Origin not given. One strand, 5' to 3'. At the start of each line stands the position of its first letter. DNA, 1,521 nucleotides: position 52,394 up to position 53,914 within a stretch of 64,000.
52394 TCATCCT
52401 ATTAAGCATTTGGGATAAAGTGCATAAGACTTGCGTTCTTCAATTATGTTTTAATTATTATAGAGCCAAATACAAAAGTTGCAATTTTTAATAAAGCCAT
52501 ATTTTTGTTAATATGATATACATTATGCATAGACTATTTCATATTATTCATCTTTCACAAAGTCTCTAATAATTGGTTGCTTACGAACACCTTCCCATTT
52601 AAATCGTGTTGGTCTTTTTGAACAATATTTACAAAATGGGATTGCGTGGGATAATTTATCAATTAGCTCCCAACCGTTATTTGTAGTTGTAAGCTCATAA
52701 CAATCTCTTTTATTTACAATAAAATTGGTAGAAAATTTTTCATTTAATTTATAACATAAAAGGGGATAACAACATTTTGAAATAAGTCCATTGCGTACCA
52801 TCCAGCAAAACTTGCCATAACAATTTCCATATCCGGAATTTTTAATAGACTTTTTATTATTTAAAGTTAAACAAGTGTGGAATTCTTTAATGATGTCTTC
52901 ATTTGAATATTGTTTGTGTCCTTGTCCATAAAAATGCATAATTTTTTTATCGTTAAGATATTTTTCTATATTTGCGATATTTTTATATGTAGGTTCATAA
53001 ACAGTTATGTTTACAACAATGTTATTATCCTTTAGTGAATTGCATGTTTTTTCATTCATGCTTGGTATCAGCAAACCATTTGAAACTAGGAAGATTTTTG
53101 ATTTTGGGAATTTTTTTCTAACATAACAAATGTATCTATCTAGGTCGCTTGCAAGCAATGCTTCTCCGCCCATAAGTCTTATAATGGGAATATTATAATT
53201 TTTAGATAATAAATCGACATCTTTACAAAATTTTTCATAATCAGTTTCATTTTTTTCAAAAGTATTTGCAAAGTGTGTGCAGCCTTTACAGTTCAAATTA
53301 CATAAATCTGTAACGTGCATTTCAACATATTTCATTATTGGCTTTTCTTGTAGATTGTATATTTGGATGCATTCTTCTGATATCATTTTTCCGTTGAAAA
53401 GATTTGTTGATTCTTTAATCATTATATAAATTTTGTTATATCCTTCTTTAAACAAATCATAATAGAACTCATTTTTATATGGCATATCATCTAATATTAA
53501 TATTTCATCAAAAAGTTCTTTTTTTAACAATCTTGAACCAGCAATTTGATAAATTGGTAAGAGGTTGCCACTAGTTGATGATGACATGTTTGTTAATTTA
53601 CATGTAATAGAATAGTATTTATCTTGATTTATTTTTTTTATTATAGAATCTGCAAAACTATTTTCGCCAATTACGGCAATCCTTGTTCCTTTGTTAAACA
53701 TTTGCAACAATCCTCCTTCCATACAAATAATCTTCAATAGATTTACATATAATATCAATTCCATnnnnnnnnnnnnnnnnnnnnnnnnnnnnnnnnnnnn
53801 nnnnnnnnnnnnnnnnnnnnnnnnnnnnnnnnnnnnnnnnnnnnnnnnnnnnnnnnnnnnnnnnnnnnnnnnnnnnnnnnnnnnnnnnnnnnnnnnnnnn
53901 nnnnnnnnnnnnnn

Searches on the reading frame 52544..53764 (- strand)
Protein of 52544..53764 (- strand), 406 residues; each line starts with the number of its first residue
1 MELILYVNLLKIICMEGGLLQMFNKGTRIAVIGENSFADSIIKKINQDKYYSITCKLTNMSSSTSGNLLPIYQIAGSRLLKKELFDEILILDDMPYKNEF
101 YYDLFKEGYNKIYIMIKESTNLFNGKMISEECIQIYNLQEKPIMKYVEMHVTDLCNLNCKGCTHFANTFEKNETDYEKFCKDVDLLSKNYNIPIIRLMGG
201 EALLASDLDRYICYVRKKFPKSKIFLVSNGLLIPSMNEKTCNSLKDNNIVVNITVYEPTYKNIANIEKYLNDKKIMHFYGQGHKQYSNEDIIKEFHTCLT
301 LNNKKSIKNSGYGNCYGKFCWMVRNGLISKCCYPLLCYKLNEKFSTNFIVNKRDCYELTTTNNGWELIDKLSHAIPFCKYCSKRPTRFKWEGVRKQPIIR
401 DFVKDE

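Call 4: search_protein_families(library=pfam, proteins=[window:52544-53764:-])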
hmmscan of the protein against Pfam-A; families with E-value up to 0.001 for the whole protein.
window:52544-53764:- (406 aa): 2 families
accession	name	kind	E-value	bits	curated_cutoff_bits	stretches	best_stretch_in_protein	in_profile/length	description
PF04055.27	Radical_SAM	-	2.8e-07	31.3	29.5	1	151-261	3-115/166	Radical SAM superfamily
PF13353.11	Fer4_12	-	3.5e-06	27.8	22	1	154-252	14-114/137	4Fe-4S single cluster domain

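Call 5: search_protein_families(library=ncbifam, proteins=[window:52544-53764:-])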
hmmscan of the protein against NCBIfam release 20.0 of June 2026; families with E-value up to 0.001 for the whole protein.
window:52544-53764:- (406 aa): 14 families
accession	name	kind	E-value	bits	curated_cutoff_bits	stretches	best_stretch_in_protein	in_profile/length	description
TIGR02666.1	moaA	equivalog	6.7e-08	31.9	284.05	1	144-247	9-118/336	GTP 3',8-cyclase MoaA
NF001199.0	PRK00164.2-1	equivalog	2.9e-07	29.9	231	1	147-267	14-133/308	GTP 3',8-cyclase MoaA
TIGR02668.1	moaA_archaeal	equivalog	3.5e-07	29.5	325.25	1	147-265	12-129/303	GTP 3',8-cyclase MoaA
NF038283.1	viperin_w_prok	equivalog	1.1e-06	28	180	1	147-236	4-98/281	viperin family antiviral radical SAM protein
TIGR04054.1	rSAM_NirJ1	equivalog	1.2e-06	27.4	650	1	147-249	38-135/387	putative heme d1 biosynthesis radical SAM protein NirJ1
TIGR04317.1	W_rSAM_matur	equivalog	1.3e-06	27.8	380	1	144-280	3-138/349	tungsten cofactor oxidoreductase radical SAM maturase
NF045646.2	rSAM_Se_TrsS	equivalog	3.9e-06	25.7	490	1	149-247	90-186/441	radical SAM (seleno)protein TrsS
TIGR04311.1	rSAM_Geo_metal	subfamily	4.8e-06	25.9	400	1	149-241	7-100/423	radical SAM/SPASM family putative metalloenzyme maturase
TIGR04347.1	pseudo_SAM_Halo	equivalog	6.6e-06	25.6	525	1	138-246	34-134/390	TIGR04347 family pseudo-SAM/SPASM protein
TIGR04051.1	rSAM_NirJ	equivalog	3.2e-05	23.1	515.45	1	152-250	9-105/354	heme d1 biosynthesis radical SAM protein NirJ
TIGR04546.1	rSAM_ahbC_deAc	equivalog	4.5e-05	22.4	650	1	137-243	34-135/390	12,18-didecarboxysiroheme deacetylase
TIGR02495.1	NrdG2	equivalog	0.00032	20.1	131.15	1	155-273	26-141/193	anaerobic ribonucleoside-triphosphate reductase activating protein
TIGR04250.1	SCM_rSAM_ScmE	equivalog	0.00036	19.6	400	1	145-235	3-91/358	SynChlorMet cassette radical SAM/SPASM protein ScmE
TIGR04545.1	rSAM_ahbD_hemeb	equivalog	0.00044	19.8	500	0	149-248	4-98/339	heme b synthase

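Call 33: search_solved_structures(query=window:52544-53701:-, max_evalue=0.01)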
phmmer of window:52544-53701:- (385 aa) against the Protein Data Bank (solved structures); distinct sequences matched with E-value up to 0.01: 8.
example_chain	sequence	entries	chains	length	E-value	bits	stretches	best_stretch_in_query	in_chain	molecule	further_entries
7wzv_A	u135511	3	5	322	2.2e-07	33.4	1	126-225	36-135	4Fe-4S cluster-binding domain-containing protein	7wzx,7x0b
7bi7_A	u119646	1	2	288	0.00034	22.9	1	126-239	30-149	FeMo cofactor biosynthesis protein NifB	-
7jmb_A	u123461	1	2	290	0.00034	22.9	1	126-239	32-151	Nitrogenase iron-molybdenum cofactor biosynthesis protein NifB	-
7jma_A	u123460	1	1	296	0.00036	22.8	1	126-239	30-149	Nitrogenase iron-molybdenum cofactor biosynthesis protein NifB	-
2a5h_A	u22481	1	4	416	0.0011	21.3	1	128-207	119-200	L-lysine 2,3-aminomutase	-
6y1x_A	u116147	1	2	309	0.003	19.8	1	125-239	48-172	Radical SAM domain protein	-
1tv7_A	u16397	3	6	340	0.003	19.8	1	120-222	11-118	Molybdenum cofactor biosynthesis protein A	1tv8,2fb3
2fb2_A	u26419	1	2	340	0.0036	19.5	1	120-222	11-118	Molybdenum cofactor biosynthesis protein A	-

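Call 46: find_related_loci(query=A2, collection=metagenome_contigs, flank=10000)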
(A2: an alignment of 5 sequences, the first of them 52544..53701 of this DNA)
Query A2 (385 aa) in metagenome_contigs; peptide patterns used: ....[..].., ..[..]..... (x = any residue, [..] = any of these).
347 stretches matched a pattern; 1 encode a relative of the query (tblastn E <= 1e-3); 1 distinct loci.
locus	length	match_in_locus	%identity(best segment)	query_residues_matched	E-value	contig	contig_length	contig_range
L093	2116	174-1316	60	4-384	8e-179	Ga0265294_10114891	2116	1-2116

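Call 47: find_homologous_proteins(query=A2, max_evalue=1e-10)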
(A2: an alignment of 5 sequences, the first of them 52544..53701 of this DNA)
Query A2 (5 sequences) (385 aa, profile of the alignment): 136 proteins with E <= 1e-10 among 5777 candidates; the best 120 are listed.
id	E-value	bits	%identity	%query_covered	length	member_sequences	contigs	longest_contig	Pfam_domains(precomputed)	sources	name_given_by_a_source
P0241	1.1e-215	734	59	100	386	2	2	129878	PF04055.28,PF13353.12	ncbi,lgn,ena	-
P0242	7.4e-215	731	59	100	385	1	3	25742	PF04055.28,PF13353.12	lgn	-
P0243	3.8e-213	726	100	100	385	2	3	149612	PF04055.28,PF13353.12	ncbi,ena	-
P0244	3.1e-207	706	61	99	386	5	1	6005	PF04055.28,PF13353.12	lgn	-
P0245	2.4e-201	687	54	99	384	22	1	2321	PF04055.28,PF13353.12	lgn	-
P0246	5.5e-200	682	60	99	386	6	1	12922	PF04055.28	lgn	-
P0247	8.4e-197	672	63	98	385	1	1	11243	PF04055.28,PF13353.12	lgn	-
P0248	1.2e-195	668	76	100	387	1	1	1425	-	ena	-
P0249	1.4e-192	658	60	99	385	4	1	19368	PF04055.28,PF13353.12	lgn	-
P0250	8.2e-161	553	57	82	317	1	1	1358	PF04055.28,PF13353.12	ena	-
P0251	3.3e-113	397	42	99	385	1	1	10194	PF04055.28,PF13353.12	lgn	-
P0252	3.5e-112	393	42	97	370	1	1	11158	PF04055.28,PF13353.12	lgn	-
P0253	5.0e-110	386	40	99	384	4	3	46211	PF04055.28,PF13353.12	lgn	-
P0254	2.5e-109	384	40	99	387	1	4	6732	PF04055.28,PF13353.12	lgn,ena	-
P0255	3.9e-108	380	42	94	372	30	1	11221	PF04055.28,PF13353.12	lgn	-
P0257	1.9e-107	378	43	94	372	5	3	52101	PF04055.28,PF13353.12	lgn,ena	-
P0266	1.9e-76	276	36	84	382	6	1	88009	PF04055.28,PF13353.12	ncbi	ncbi:MAG: radical SAM protein [Bacilli bacterium]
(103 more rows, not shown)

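Call 48: find_encoding_contigs(protein=P0257, flank=10000, max_places=2)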
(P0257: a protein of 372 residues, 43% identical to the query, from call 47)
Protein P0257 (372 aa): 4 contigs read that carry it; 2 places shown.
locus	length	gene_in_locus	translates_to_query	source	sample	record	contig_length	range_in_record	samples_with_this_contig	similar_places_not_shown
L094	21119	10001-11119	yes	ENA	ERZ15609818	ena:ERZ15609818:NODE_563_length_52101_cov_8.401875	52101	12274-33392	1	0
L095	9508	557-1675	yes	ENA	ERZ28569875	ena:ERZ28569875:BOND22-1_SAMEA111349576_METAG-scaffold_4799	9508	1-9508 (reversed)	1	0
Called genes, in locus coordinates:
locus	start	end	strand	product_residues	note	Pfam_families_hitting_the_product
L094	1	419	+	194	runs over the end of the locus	PF13529:Peptidase_C39_2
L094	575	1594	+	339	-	PF01555:N6_N4_Mtase (faint), PF01170:UPF0020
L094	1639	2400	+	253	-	PF02585:PIG-L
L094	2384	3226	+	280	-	PF13480:Acetyltransf_6 (weak)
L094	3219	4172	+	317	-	PF00535:Glycos_transf_2, PF10111:Glyco_tranf_2_2, PF13641:Glyco_tranf_2_3 (weak)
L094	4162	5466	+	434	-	PF00202:Aminotran_3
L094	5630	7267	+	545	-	PF00931:NB-ARC (faint), PF02463:SMC_N (faint), PF00004:AAA (faint), PF00005:ABC_tran, PF13173:AAA_14 (faint), PF13304:AAA_21 (faint), PF12848:ABC_tran_Xtn, PF00005:ABC_tran, +1 more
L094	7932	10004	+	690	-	PF00535:Glycos_transf_2, PF13439:Glyco_transf_4, PF00534:Glycos_transf_1, PF13692:Glyco_trans_1_4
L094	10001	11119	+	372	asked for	PF13353:Fer4_12 (weak), PF04055:Radical_SAM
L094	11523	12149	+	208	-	PF04542:Sigma70_r2 (weak), PF04545:Sigma70_r4 (faint)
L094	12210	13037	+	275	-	PF00763:THF_DHG_CYH, PF02882:THF_DHG_CYH_C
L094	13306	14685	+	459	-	PF01336:tRNA_anti-codon, PF00152:tRNA-synt_2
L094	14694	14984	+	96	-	-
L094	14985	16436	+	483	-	PF01425:Amidase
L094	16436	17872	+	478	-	PF02934:GatB_N, PF02637:GatB_Yqey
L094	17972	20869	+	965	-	PF12389:Peptidase_M73, PF09479:Flg_new (weak), PF18998:Flg_new_2 (weak), PF09479:Flg_new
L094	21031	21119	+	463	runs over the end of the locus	-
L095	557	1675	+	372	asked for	PF13353:Fer4_12 (weak), PF04055:Radical_SAM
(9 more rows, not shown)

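Call 49: find_encoding_contigs(protein=P0253, flank=10000, max_places=2)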
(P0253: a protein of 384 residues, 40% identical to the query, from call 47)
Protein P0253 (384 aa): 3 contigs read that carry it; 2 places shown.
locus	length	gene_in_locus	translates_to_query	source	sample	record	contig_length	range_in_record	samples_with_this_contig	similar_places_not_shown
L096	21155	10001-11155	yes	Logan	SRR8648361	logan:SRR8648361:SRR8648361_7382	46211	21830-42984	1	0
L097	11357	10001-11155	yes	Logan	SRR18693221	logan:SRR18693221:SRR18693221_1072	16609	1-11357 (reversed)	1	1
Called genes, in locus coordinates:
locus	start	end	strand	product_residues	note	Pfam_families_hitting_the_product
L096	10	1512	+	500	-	PF13537:GATase_7 (weak), PF00733:Asn_synthase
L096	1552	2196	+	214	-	-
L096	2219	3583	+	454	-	-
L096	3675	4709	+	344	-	PF20691:TAGT (weak), PF00535:Glycos_transf_2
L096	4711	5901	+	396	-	PF13439:Glyco_transf_4, PF00534:Glycos_transf_1, PF13692:Glyco_trans_1_4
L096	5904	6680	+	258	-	PF02585:PIG-L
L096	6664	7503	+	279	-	-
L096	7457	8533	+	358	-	PF04055:Radical_SAM, PF13353:Fer4_12 (weak), PF13186:SPASM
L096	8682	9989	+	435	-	PF00202:Aminotran_3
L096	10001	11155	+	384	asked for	PF04055:Radical_SAM, PF13353:Fer4_12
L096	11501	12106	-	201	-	PF00872:Transposase_mut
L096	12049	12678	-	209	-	PF00872:Transposase_mut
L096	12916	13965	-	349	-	PF01170:UPF0020, PF03602:Cons_hypoth95 (weak), PF05175:MTS, PF13847:Methyltransf_31 (weak)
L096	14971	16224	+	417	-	PF00872:Transposase_mut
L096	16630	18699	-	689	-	PF00580:UvrD-helicase, PF13245:AAA_19, PF01443:Viral_helicase1 (faint)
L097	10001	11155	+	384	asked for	PF04055:Radical_SAM, PF13353:Fer4_12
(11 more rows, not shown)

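Call 50: find_encoding_contigs(protein=P0266, flank=10000, max_places=2)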
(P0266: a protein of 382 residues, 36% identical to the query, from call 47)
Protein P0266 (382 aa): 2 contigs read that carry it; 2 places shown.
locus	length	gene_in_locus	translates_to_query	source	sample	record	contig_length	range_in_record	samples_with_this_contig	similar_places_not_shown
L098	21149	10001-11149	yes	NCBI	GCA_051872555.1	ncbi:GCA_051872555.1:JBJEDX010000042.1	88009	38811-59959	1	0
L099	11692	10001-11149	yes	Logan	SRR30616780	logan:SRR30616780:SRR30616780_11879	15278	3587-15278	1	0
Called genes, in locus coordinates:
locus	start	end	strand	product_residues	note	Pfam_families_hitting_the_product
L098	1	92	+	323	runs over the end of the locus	-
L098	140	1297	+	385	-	PF00155:Aminotran_1_2 (weak), PF01041:DegT_DnrJ_EryC1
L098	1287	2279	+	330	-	PF01636:APH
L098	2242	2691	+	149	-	PF00293:NUDIX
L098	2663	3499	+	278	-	PF02811:PHP (weak)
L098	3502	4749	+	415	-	PF01408:GFO_IDH_MocA (faint), PF03721:UDPG_MGDP_dh_N, PF03807:F420_oxidored (faint), PF00984:UDPG_MGDP_dh, PF03720:UDPG_MGDP_dh_C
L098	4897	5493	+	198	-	-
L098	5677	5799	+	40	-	-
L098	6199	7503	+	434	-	-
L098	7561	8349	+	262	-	-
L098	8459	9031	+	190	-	PF00300:His_Phos_1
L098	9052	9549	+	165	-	PF00293:NUDIX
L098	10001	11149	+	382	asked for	PF13353:Fer4_12 (weak), PF04055:Radical_SAM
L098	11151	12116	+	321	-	PF00535:Glycos_transf_2, PF10111:Glyco_tranf_2_2, PF13641:Glyco_tranf_2_3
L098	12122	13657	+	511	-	PF01121:CoaE, PF13238:AAA_18, PF00535:Glycos_transf_2, PF10111:Glyco_tranf_2_2, PF13641:Glyco_tranf_2_3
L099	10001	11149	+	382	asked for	PF13353:Fer4_12 (weak), PF04055:Radical_SAM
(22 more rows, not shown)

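Call 57: search_protein_families(library=ncbifam, proteins=[L094:5630-7267:+], max_evalue=1e-60)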
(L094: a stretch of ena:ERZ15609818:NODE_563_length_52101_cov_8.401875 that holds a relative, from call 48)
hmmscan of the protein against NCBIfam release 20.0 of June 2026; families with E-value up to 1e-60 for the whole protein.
L094:5630-7267:+ (545 aa): 17 families
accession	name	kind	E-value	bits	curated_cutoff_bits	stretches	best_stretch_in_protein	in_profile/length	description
NF000355.4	ribo_prot_ABC_F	equivalog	3.8e-136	454.9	380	1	3-280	2-235/499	ribosomal protection-like ABC-F family protein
NF008775.0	PRK11819.1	equivalog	5e-118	395.1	599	1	5-544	8-548/556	energy-dependent translational throttle protein EttA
TIGR03719.1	ABC_ABC_ChvD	subfamily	6.4e-117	391.4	806.75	1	5-544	6-546/552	energy-dependent translational throttle protein EttA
NF011646.0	PRK15064.1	equivalog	2.1e-107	359.8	762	1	4-532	2-528/530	ABC-F family ATPase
NF050005.1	ABC_ATPase_Uup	equivalog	1.1e-99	334.3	900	1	1-540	1-539/636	ATP-binding cassette ATPase Uup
NF000514.1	ABCF_OptrA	exception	1.4e-99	334.2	1450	1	13-538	30-557/655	ABC-F type ribosomal protection protein OptrA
NF000170.2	ABCF_Vga_all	exception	9.7e-99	331.2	725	0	287-540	230-481/521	Vga family ABC-F type ribosomal protection protein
NF000171.1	ABCF_producer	exception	6.1e-95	318.7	800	0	5-274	5-275/541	TlrC/CarA/OleB/SrmB family ABC-F type ribosomal protection protein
NF043038.1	ABCF_CplR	exception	2.2e-94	317.1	780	0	287-540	245-497/544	ABC-F type ribosomal protection protein CplR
NF008358.0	PRK11147.1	equivalog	2.2e-93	313.7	936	1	1-410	1-403/635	ABC transporter ATP-binding protein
NF007921.0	PRK10636.1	equivalog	9e-92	308.3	917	1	18-539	16-527/638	ABC transporter ATP-binding protein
NF000167.2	ABCF_Lsa_all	exception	1.9e-89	300.9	750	0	294-511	273-491/492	Lsa family ABC-F type ribosomal protection protein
NF000168.2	ABCF_Msr_all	exception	2.2e-89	300.3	680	0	267-498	233-464/487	Msr family ABC-F type ribosomal protection protein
NF000169.2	ABCF_Sal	exception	8.4e-88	295.3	725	1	128-500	96-489/542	Sal family ABC-F type ribosomal protection protein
NF000166.1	ABCF_CarA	exception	2.6e-74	250.4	1050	0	6-276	8-287/556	ABC-F type ribosomal protection protein Car(A)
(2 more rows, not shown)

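Call 71: search_protein_families(library=padloc, proteins=[window:52544-53701:-], max_evalue=0.001)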
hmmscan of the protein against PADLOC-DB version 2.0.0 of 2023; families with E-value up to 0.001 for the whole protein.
window:52544-53701:- (385 aa): 1 family
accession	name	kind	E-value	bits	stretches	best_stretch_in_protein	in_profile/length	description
PDLC02903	pVip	-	1.2e-08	32.7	1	126-224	2-90/257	Viperins not associated with kinases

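Call 102: predict_structure(alignment_id=A6)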
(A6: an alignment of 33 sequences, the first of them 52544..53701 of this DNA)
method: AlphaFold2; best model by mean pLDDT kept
length: 385 residues; sequences in the alignment: 33
mean_pLDDT: 93.0   pTM: 0.92
mean pLDDT of the five models: 93.0, 93.0, 93.0, 92.1, 91.8
residues with pLDDT >= 90: 313; 70-90: 65; 50-70: 7; < 50: 0
segments of 3 or more residues with pLDDT < 50: none
pLDDT, mean of each block of 10 residues (from residue 1): 94 91 95 91 70 96 96 87 96 93 95 95 96 94 91 97 97 96 97 98 97 97 98 96 97 94 87 92 88 84 96 96 96 90 91 94 91 90 85
secondary structure, 60 per line:
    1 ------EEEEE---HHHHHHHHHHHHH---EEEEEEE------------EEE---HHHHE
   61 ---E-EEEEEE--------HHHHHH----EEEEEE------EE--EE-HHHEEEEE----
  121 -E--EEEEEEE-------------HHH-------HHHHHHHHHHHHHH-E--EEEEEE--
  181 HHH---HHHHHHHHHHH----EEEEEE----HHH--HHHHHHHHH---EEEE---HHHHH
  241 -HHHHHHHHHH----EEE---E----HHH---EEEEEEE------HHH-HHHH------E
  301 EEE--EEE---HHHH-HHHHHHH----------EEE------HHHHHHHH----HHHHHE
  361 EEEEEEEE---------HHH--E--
elements in order: E7-11 H15-27 E31-37 E50-52 H56-59 E66-71 H80-85 E90-95 E112-116 E125-131 H155-168 E173-178 H187-197 E202-207 H217-225 E229-232 H236-240 H242-251 E256-258 E273-279 H290-293 E300-303 E306-308 H312-315 H317-323 E334-336 H343-350 H355-359 E360-368

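Call 104: fold_search(model_id=the predicted structure, library=pdb)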
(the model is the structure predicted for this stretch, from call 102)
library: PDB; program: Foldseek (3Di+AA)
matches with E <= 10: 1479; with E <= 0.001: 55
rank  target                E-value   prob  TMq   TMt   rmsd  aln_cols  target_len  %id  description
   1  7wzv_A                1.5e-14  1.00  0.55  0.69   3.6       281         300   13  The structure of a Twitch Radical SAM Dehydrogenase SpeY (released 2022-12-28)
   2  7wzv_B                2.1e-14  1.00  0.55  0.70   3.5       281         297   13  The structure of a Twitch Radical SAM Dehydrogenase SpeY (released 2022-12-28)
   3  7wzx                  1.5e-13  1.00  0.54  0.68   3.6       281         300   14  The structure of a Twitch Radical SAM Dehydrogenase SpeY (released 2022-12-28)
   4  7x0b_B                1.7e-13  1.00  0.55  0.68   3.6       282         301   13  The structure of a Twitch Radical SAM Dehydrogenase SpeY (released 2022-12-28)
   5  4m7t                  1.8e-06  1.00  0.36  0.53   9.3       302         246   16  Crystal structure of BtrN in complex with AdoMet and 2-DOIA (released 2013-10-02)
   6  6q2q_A                2.0e-06  1.00  0.30  0.39   3.0       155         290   19  Crystal structure of mouse viperin bound to uridine triphosphate and S-adenosylhomocysteine (released 2020-01-22)
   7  5v1q_B                2.0e-06  1.00  0.34  0.30  10.0       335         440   12  Crystal structure of Streptococcus suis SuiB (released 2017-08-30)
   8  5v1s_A                2.7e-06  1.00  0.31  0.29  12.6       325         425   13  Crystal structure of Streptococcus suis SuiB bound to S-adenosylmethionine (released 2017-08-30)
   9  5v1q_A                3.3e-06  1.00  0.30  0.28  12.4       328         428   12  Crystal structure of Streptococcus suis SuiB (released 2017-08-30)
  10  2fb2_B                3.5e-06  1.00  0.29  0.33   4.0       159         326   19  Structure of the MoaA Arg17/266/268/Ala triple mutant (released 2006-05-09)
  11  6q2p_B                3.7e-06  1.00  0.30  0.39   3.1       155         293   19  Crystal structure of mouse viperin bound to cytidine triphosphate and S-adenosylhomocysteine (released 2020-01-22)
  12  1tv7_A                4.1e-06  1.00  0.28  0.32   4.2       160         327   19  Structure of the S-adenosylmethionine dependent Enzyme MoaA (released 2004-08-31)
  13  9gm3_C                4.1e-06  1.00  0.27  0.28   4.5       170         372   18  Crystal structure of the complex formed between the radical SAM protein ChlB and the leader region of its precursor su (released 2025-06-25)
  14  8ai3_A                4.1e-06  1.00  0.30  0.35  10.9       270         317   17  Crystal structure of radical SAM epimerase EpeE C223A mutant from Bacillus subtilis with [4Fe-4S] clusters and S-adeno (released 2024-01-10)
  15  6q2q_B                4.7e-06  1.00  0.30  0.39   3.1       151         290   20  Crystal structure of mouse viperin bound to uridine triphosphate and S-adenosylhomocysteine (released 2020-01-22)
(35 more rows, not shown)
